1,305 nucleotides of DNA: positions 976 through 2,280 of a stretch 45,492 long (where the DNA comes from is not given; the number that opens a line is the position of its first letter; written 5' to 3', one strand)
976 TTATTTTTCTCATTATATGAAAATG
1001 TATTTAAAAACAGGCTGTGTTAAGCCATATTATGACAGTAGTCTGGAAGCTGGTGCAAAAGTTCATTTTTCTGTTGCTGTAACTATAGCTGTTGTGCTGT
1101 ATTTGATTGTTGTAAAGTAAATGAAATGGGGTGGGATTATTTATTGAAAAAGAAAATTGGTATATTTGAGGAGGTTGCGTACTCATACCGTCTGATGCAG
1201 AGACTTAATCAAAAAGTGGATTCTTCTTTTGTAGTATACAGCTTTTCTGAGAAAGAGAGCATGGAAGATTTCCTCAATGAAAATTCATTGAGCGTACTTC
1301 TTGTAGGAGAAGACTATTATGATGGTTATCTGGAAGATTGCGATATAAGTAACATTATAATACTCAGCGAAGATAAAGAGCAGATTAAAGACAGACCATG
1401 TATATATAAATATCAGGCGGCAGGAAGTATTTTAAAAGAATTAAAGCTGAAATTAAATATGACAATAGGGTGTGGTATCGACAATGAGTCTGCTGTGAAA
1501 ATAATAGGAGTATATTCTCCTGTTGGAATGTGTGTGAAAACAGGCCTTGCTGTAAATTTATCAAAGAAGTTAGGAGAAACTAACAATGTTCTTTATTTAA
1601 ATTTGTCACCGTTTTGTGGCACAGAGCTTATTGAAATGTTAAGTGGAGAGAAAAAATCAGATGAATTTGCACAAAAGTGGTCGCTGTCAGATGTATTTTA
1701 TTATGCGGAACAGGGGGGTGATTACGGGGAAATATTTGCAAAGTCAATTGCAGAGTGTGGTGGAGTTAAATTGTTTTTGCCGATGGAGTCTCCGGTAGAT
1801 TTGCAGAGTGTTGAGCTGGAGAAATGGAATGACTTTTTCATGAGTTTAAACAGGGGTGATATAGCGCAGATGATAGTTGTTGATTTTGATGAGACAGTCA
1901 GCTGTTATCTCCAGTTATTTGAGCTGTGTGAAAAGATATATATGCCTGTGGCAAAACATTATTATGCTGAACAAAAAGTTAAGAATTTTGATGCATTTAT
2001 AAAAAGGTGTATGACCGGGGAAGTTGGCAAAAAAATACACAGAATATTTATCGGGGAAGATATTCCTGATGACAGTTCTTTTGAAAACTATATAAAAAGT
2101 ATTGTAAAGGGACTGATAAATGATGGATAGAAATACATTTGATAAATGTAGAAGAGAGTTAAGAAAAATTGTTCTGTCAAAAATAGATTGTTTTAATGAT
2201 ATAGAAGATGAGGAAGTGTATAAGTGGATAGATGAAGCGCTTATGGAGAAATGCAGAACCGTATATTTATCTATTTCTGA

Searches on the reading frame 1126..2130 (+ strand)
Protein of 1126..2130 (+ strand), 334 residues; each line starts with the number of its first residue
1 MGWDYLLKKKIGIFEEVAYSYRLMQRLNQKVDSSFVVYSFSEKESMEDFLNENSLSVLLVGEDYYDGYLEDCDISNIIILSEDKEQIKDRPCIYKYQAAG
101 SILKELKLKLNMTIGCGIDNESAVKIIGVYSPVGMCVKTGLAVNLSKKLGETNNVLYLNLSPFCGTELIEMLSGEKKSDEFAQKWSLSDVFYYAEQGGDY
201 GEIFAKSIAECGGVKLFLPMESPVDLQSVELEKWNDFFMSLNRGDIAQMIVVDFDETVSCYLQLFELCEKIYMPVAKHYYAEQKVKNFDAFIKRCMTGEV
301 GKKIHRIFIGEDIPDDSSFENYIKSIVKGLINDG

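Call 46: find_encoding_contigs(protein=window:1126-2130:+, flank=10000, max_places=10)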
Protein window:1126-2130:+ (334 aa): 22 contigs read that carry it; 10 places shown.
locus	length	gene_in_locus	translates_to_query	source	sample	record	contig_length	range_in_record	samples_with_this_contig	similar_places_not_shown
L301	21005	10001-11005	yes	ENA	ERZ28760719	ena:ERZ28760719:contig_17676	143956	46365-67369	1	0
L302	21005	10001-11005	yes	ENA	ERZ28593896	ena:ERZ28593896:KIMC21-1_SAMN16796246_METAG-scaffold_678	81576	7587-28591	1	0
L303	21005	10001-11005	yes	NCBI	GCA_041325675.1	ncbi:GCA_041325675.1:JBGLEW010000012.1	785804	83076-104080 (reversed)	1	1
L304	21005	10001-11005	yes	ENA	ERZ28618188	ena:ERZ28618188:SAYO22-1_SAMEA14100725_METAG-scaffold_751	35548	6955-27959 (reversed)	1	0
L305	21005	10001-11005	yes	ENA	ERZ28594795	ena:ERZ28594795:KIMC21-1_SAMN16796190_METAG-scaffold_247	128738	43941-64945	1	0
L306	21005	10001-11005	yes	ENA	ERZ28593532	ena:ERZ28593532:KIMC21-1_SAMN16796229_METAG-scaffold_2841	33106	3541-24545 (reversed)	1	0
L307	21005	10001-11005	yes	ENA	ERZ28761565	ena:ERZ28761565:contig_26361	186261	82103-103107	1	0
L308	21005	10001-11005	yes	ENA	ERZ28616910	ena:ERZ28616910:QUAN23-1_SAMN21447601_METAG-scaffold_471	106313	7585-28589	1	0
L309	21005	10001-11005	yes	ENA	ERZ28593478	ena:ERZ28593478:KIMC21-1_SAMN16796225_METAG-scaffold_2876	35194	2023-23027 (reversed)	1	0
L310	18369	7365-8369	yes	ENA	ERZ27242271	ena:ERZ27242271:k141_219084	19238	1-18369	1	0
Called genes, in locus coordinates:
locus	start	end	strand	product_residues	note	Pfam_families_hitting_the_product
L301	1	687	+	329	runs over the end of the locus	PF13177:DNA_pol3_delta2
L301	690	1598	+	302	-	PF04468:PSP1, PF28472:PSP1_3rd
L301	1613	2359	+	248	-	PF05175:MTS, PF05971:Methyltransf_10 (weak), PF13489:Methyltransf_23 (faint), PF06325:PrmA (weak), PF13847:Methyltransf_31, PF08241:Methyltransf_11 (weak), PF08242:Methyltransf_12 (faint), PF13649:Methyltransf_25, +1 more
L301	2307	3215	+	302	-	PF00590:TP_methylase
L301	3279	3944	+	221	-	PF04854:DUF624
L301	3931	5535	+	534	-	PF13231:PMT_2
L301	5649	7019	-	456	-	PF01554:MatE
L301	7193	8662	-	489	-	PF00370:FGGY_N, PF02782:FGGY_C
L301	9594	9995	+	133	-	PF01478:Peptidase_A24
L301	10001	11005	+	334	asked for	-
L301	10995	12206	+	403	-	PF00437:T2SSE, PF27713:UCP018868 (weak)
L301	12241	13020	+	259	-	PF00482:T2SSF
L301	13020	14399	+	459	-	PF20578:aBig_2 (weak)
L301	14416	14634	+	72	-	PF16982:Flp1_like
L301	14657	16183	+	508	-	PF18960:DUF5702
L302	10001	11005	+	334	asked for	-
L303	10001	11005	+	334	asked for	-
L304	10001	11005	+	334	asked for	-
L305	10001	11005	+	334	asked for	-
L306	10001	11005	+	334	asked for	-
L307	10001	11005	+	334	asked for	-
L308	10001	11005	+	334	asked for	-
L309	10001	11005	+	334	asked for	-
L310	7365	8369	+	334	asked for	-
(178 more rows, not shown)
